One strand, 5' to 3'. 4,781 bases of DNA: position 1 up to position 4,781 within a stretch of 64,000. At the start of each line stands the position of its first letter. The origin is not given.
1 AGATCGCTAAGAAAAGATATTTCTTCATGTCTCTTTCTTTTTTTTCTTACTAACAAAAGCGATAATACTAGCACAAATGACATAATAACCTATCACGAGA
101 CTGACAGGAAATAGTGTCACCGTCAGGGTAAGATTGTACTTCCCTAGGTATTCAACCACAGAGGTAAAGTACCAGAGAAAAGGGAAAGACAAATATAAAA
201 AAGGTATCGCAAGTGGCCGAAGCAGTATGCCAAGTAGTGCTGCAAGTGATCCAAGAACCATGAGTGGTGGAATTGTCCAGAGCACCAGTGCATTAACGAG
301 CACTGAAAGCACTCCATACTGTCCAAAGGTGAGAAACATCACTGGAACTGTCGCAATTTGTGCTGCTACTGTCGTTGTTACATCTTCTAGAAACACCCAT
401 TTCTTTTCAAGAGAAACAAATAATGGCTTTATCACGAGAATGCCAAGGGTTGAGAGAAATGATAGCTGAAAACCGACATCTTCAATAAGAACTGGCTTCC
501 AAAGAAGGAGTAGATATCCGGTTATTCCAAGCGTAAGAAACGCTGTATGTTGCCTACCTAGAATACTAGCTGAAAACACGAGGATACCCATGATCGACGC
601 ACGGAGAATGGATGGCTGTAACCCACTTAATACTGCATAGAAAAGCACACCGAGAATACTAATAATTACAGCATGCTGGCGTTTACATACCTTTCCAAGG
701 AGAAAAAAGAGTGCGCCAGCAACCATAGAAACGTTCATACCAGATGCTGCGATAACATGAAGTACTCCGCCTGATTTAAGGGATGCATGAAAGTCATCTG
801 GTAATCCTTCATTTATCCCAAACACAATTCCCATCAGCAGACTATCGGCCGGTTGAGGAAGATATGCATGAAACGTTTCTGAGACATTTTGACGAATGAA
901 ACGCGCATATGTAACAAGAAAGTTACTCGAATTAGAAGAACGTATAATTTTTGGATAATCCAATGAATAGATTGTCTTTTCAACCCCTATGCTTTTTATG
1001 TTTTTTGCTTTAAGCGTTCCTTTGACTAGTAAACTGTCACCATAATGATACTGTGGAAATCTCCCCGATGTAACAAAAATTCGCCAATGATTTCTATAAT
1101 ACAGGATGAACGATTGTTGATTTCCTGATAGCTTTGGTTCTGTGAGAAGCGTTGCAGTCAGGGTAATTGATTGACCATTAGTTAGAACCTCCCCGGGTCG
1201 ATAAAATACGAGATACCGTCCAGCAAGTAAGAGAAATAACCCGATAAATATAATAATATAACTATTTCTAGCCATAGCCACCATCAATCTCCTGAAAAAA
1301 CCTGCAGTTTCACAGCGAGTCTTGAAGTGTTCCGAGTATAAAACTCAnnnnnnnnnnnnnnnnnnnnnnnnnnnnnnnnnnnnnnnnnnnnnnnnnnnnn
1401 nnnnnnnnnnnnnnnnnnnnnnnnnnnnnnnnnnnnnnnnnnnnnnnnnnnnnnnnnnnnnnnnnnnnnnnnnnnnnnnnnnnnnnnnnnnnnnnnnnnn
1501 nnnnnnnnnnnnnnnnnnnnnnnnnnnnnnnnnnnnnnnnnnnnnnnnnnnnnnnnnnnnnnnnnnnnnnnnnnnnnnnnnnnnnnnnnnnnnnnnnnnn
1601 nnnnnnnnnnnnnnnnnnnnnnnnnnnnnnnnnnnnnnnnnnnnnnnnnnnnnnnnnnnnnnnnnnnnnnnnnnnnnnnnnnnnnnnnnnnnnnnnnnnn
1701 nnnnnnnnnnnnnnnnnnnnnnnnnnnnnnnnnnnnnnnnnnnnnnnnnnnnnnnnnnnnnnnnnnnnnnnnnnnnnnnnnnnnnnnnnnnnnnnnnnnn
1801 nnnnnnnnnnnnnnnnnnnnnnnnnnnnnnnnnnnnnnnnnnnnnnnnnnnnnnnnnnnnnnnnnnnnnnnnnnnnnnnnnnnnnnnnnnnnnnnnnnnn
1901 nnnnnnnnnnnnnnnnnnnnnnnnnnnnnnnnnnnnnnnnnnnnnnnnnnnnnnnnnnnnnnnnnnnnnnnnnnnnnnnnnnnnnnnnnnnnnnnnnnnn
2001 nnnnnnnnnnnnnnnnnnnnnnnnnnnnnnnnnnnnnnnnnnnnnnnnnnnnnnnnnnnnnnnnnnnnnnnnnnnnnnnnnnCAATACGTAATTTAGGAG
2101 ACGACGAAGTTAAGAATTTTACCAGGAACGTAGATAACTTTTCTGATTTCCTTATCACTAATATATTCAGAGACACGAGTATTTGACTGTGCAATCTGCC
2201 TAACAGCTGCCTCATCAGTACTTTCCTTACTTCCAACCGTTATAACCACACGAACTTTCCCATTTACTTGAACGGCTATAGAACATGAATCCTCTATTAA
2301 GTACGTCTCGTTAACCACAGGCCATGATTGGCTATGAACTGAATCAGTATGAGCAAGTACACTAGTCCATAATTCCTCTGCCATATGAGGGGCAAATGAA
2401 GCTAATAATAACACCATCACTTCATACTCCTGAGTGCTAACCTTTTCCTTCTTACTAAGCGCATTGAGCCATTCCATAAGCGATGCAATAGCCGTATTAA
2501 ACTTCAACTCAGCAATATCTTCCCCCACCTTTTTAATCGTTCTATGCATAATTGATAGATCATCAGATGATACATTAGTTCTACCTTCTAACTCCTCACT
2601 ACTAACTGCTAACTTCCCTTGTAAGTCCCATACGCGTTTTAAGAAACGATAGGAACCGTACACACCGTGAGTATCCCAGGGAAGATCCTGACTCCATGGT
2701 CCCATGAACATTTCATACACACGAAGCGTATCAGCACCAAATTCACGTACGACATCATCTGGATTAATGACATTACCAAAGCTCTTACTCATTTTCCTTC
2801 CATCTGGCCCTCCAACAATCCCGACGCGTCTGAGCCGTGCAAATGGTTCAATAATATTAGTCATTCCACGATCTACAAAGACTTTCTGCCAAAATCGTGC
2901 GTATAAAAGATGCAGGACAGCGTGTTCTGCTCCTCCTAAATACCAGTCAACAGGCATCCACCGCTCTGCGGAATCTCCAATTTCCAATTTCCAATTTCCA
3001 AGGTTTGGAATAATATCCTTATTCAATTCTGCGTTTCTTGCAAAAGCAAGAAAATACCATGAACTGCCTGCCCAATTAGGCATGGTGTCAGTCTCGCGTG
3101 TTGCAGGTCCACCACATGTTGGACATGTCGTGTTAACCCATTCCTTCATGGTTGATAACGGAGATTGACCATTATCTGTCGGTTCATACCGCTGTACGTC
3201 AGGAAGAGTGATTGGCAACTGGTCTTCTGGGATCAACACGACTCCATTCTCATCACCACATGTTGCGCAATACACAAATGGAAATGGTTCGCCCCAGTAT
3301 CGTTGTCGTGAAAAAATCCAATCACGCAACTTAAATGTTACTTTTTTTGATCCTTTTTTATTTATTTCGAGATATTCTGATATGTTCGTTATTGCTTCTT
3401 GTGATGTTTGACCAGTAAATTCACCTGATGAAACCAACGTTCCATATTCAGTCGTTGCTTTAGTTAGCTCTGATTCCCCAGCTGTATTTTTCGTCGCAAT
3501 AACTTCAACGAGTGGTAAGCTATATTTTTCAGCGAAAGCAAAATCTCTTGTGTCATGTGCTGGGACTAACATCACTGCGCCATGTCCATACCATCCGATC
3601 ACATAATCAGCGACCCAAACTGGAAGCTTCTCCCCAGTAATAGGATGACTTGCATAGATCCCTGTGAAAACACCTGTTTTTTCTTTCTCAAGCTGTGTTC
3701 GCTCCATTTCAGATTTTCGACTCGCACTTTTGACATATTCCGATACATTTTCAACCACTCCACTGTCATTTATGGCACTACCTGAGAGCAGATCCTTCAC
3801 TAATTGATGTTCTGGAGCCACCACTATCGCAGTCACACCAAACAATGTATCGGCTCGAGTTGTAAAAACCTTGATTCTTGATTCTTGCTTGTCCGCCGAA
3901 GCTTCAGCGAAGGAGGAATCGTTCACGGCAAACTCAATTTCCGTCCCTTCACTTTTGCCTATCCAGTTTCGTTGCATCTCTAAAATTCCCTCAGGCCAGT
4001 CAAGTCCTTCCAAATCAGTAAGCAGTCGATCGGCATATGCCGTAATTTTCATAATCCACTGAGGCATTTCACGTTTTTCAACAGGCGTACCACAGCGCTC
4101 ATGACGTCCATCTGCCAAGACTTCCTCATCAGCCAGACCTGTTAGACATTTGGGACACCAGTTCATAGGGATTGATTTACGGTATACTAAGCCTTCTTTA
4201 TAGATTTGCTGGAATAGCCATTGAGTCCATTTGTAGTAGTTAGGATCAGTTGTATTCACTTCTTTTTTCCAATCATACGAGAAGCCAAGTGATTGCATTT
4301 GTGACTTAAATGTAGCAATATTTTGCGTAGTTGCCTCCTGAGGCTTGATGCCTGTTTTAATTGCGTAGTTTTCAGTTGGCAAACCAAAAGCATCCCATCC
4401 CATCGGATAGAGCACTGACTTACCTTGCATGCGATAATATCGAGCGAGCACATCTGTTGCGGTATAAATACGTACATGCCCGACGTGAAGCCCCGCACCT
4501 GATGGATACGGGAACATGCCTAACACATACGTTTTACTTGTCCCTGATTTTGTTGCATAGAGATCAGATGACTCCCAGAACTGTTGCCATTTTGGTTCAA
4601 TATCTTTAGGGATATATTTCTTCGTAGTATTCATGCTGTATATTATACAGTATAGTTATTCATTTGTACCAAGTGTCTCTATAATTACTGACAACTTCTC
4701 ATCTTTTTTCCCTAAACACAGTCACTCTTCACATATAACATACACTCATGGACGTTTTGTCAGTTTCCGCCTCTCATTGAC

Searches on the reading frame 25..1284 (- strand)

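Call 34: search_protein_families(library=pfam, proteins=[window:25-1284:-], max_evalue=0.001)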
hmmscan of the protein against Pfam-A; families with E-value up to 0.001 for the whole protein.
window:25-1284:- (419 aa): 1 family
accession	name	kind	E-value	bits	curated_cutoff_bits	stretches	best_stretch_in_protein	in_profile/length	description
PF03772.21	Competence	-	9.3e-46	156.8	23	1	154-410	2-266/270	Competence protein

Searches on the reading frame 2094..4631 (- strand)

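Call 34: search_protein_families(library=pfam, proteins=[window:2094-4631:-], max_evalue=0.001)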
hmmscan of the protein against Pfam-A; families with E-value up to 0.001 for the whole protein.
window:2094-4631:- (845 aa): 5 families
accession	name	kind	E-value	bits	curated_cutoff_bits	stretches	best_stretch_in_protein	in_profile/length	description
PF13603.12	tRNA-synt_1_2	-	1.4e-61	207.7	25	1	221-422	1-185/185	Leucyl-tRNA synthetase, editing domain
PF00133.28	tRNA-synt_1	-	1e-48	166.6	22.7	2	14-458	1-251/414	tRNA synthetases class I (I, L, M and V)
PF09334.17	tRNA-synt_1g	-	6.6e-29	101.3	20.1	2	38-172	5-136/391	tRNA synthetases class I (M)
PF08264.19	Anticodon_1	-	8e-18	65.2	25.1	1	692-805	5-144/148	Anticodon-binding domain of tRNA ligase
PF01406.26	tRNA-synt_1e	-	4e-06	26.9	27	0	610-648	250-287/301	tRNA synthetases class I (C) catalytic domain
